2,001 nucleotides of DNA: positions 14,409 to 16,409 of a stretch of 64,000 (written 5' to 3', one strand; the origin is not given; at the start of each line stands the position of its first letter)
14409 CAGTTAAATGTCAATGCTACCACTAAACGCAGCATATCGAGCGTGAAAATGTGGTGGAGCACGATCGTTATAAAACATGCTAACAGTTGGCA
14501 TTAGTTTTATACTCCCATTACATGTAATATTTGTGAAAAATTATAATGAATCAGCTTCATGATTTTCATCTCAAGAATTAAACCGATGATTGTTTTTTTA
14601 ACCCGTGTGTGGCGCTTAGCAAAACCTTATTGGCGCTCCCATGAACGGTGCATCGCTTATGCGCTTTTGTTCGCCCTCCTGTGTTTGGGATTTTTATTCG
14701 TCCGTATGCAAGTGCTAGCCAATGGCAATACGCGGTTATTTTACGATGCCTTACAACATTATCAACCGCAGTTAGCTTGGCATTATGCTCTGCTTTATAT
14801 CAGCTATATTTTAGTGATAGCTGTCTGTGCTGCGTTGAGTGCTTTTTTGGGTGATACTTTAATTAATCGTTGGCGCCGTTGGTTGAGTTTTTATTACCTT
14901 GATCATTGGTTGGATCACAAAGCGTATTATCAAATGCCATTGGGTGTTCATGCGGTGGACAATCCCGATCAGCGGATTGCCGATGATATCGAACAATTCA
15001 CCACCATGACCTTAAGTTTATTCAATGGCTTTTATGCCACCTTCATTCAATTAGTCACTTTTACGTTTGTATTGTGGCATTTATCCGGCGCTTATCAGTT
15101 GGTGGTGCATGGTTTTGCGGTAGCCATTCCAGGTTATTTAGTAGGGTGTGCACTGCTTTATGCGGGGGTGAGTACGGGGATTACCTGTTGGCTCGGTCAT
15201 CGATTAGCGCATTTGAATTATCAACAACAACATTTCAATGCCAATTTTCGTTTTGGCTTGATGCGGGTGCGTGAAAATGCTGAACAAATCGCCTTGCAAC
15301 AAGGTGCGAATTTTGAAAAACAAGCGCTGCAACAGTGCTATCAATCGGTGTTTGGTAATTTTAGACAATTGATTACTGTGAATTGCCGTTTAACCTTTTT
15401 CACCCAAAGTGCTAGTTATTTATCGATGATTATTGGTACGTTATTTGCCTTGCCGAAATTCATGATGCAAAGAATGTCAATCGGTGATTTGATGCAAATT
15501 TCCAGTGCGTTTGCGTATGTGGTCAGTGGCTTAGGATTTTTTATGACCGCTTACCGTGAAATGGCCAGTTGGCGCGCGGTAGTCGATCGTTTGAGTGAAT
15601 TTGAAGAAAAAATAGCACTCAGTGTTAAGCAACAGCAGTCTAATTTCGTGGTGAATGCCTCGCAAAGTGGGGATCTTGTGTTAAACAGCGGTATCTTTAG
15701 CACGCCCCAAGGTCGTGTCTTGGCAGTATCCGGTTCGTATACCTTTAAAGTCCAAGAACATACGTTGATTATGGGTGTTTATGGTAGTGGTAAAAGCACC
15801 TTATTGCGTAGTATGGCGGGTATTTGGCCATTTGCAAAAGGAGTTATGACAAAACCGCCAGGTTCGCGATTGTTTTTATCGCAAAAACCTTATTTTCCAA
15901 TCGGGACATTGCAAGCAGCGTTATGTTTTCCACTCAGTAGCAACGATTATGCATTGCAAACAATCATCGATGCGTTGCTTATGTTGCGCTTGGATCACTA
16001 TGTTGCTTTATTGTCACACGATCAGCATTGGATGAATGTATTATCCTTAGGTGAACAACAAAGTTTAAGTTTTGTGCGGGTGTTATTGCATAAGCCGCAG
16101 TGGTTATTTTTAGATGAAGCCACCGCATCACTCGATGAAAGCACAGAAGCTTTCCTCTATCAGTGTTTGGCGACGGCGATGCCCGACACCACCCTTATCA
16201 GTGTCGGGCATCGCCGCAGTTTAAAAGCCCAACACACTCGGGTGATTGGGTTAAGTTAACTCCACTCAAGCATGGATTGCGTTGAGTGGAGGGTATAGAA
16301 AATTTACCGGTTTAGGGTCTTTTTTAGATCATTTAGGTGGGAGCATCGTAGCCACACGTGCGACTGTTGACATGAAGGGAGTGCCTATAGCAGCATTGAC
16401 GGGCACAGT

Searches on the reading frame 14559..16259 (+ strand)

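Call 31: search_protein_families(library=ncbifam, proteins=[window:14559-16259:+], max_evalue=0.00001)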
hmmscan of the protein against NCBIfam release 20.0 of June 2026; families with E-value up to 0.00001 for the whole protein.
window:14559-16259:+ (566 aa): 80 families (the best 25 are shown)
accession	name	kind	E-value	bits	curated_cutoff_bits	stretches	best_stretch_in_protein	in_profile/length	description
TIGR00954.1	3a01203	subfamily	1.8e-55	188.6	918.9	2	382-562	462-649/660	peroxysomal long chain fatty acyl transporter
NF009036.0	PRK12369.1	equivalog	5e-28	98.4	385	1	32-354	14-324/326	putative transporter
TIGR03375.1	type_I_sec_LssB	subfamily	2.2e-18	65.9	693.1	1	494-563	603-672/696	type I secretion system permease/ATPase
NF000355.4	ribo_prot_ABC_F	equivalog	5.1e-18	65.2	380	1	393-555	22-176/499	ribosomal protection-like ABC-F family protein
TIGR02857.1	CydD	equivalog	1.7e-17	63.6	435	1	370-563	320-527/529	thiol reductant ABC exporter subunit CydD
NF008306.0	PRK11098.1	equivalog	3.4e-15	56.2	492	1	16-360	77-405/413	peptide antibiotic transporter SbmA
TIGR02868.1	CydC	equivalog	9.2e-15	54.2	329.05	1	328-552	290-529/530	thiol reductant ABC exporter subunit CydC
NF008379.0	PRK11174.1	equivalog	1.2e-14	54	684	1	342-554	321-545/588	heme ABC transporter permease/ATP-binding protein CydD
NF045998.1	cleave_ABC_plasm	equivalog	2.7e-14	52.4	500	1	202-428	306-522/673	Mbov_0121 family peptidase domain-containing ABC transporter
NF040873.1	AztA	equivalog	4.9e-14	52.3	220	1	395-563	14-189/191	zinc ABC transporter ATP-binding protein AztA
NF008364.0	PRK11160.1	equivalog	1.4e-13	50.3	630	1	139-560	122-542/575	heme ABC transporter ATP-binding protein/permease CydC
NF008056.1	PRK10790.1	equivalog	3.4e-13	49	746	1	492-555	474-537/584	SmdB family multidrug efflux ABC transporter permease/ATP-binding protein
TIGR03608.1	L_ocin_972_ABC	subfamily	4.1e-13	49.3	254.85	1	482-564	122-205/206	putative bacteriocin export ABC transporter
TIGR01193.1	bacteriocin_ABC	subfamily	2.1e-12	46.4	523.85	1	294-565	396-681/708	peptide cleavage/export ABC transporter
TIGR01842.1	type_I_sec_PrtD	subfamily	4.4e-12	45.3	510.15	0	494-562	454-523/544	type I secretion system permease/ATPase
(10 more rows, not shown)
